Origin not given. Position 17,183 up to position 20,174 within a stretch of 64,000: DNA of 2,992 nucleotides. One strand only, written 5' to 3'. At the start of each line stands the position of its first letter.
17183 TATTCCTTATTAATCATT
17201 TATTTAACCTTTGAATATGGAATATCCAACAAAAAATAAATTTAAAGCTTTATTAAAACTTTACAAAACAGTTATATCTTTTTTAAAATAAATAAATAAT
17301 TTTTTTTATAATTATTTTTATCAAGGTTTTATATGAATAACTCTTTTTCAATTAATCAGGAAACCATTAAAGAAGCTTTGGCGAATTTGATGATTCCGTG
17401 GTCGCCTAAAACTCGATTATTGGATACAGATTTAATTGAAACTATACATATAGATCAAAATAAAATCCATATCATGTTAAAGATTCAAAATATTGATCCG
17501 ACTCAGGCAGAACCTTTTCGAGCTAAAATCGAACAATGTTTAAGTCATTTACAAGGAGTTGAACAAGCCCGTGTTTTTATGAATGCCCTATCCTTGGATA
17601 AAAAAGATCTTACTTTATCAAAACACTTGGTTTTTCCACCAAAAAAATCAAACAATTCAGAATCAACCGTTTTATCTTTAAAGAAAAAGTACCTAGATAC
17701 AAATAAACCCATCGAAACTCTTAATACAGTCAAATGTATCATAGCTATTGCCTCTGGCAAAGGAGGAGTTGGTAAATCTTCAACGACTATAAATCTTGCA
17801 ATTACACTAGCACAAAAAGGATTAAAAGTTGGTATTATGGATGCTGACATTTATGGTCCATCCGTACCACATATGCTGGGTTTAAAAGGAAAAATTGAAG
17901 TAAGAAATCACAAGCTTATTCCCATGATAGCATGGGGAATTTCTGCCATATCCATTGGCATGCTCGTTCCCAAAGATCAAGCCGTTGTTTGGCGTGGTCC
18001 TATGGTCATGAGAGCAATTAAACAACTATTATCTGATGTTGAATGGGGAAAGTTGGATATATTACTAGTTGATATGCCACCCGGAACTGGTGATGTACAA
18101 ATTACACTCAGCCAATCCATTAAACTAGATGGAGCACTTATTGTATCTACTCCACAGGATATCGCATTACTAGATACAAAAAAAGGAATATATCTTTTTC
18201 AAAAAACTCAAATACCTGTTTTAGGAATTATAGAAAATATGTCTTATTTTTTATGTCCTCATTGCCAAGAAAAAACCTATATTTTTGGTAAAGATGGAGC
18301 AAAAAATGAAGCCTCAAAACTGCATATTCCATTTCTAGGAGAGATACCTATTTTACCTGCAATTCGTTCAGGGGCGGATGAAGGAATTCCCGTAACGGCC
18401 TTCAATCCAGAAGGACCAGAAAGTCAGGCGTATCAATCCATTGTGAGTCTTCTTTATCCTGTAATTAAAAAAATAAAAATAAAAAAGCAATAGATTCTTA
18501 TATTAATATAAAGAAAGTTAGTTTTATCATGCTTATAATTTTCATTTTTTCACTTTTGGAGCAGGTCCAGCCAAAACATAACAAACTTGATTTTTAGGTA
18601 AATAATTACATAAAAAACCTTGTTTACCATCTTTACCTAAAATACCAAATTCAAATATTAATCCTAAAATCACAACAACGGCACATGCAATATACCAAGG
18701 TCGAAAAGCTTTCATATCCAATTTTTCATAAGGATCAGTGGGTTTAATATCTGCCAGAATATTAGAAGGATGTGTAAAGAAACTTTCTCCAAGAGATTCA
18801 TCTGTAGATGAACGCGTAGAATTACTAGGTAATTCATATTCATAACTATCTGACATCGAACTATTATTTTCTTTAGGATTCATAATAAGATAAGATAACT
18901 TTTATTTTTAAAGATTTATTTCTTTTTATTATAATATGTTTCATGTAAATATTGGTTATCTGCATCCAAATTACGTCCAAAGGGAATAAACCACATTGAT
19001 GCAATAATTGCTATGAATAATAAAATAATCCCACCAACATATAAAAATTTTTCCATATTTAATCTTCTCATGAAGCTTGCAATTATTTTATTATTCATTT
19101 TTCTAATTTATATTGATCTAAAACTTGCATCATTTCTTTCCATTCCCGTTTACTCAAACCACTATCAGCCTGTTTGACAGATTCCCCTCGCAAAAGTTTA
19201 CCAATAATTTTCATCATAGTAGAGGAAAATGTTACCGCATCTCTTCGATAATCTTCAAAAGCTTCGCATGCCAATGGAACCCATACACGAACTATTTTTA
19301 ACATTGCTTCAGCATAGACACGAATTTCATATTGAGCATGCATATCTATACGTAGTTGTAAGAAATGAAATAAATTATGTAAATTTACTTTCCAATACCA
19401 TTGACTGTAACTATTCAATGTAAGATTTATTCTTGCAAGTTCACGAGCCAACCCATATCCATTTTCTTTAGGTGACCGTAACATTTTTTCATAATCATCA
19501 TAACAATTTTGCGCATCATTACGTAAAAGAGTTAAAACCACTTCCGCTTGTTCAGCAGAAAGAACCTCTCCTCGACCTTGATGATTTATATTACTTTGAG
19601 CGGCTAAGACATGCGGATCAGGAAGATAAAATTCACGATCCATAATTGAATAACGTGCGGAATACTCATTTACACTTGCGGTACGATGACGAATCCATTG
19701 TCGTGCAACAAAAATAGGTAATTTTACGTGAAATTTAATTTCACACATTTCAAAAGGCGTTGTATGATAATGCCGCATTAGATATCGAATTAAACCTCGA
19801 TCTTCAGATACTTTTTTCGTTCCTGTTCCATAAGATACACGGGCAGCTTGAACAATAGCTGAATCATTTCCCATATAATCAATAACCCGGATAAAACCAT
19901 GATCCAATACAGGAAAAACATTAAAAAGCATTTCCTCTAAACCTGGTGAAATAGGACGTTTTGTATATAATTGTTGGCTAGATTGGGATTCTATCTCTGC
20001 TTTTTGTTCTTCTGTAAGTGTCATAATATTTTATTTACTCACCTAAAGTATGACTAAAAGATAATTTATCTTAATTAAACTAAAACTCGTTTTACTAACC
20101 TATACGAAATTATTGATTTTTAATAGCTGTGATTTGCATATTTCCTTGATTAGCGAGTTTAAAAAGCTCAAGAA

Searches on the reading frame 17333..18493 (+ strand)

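Call 84: search_protein_families(library=pfam, proteins=[window:17333-18493:+], max_evalue=0.00001)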
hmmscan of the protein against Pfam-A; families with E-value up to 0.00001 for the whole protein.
window:17333-18493:+ (386 aa): 4 families
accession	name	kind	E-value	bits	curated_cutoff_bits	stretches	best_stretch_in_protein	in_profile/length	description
PF10609.15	ParA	-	8.7e-101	336.9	27.1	1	133-372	2-243/246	NUBPL iron-transfer P-loop NTPase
PF01656.29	CbiA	-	5.4e-13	49.4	25.4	1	137-345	1-116/125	CobQ/CobB/MinD/ParA nucleotide binding domain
PF13614.12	AAA_31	-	1.7e-09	38.3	27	1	136-174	3-41/177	AAA domain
PF09140.17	MipZ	-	5.8e-07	29.5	20.7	1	136-252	2-110/262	ATPase MipZ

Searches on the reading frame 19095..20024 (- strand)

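Call 85: search_protein_families(library=pfam, proteins=[window:19095-20024:-], max_evalue=0.00001)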
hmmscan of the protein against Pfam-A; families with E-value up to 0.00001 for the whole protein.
window:19095-20024:- (309 aa): 1 family
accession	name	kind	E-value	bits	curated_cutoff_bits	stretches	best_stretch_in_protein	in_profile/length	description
PF02511.20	Thy1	-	1.9e-56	191.3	24.8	1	46-250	1-190/191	Thymidylate synthase complementing protein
